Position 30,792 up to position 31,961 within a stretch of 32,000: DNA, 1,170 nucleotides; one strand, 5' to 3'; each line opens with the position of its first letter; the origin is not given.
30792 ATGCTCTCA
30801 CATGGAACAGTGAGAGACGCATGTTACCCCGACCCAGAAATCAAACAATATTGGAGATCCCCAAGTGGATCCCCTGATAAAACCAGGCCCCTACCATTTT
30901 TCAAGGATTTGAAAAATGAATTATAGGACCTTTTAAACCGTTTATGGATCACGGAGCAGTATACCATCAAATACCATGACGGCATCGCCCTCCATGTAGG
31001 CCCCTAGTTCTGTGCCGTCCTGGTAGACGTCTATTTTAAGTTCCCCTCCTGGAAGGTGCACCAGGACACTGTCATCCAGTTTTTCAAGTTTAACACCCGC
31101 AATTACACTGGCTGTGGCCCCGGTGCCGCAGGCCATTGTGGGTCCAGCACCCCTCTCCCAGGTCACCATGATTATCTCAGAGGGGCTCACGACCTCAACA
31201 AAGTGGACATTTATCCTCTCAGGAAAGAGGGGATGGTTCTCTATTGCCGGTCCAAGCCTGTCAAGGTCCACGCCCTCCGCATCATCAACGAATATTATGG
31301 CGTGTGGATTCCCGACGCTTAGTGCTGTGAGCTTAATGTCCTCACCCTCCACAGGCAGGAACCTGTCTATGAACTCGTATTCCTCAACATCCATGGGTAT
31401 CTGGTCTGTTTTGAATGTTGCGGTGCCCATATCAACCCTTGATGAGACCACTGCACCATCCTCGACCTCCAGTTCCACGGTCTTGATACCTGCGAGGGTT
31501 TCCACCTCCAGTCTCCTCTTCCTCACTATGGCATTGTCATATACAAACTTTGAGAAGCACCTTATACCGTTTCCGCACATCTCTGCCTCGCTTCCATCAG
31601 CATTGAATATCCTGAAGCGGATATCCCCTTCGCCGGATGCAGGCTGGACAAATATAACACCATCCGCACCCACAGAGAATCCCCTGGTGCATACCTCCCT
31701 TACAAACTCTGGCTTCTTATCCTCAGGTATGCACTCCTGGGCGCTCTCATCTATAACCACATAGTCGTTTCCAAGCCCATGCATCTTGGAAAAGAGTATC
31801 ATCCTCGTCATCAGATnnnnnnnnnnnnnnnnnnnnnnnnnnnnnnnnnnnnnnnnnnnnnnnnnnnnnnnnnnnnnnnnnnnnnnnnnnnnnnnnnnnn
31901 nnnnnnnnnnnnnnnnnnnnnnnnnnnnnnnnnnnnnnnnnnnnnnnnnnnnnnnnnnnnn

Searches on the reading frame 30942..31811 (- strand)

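Call 3: search_protein_families(library=pfam, proteins=[window:30942-31811:-], max_evalue=0.1)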
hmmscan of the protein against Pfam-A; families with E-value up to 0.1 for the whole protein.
window:30942-31811:- (289 aa): 3 families
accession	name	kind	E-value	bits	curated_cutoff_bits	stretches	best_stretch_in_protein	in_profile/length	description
PF01678.24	DAP_epimerase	-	1.5e-76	254.7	34.7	2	7-133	1-120/121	Diaminopimelate epimerase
PF02567.21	PhzC-PhzF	-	6.7e-05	23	27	1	53-181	41-167/281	Phenazine biosynthesis-like protein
PF05544.16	Pro_racemase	-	0.0004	20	27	1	49-144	54-152/325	Proline racemase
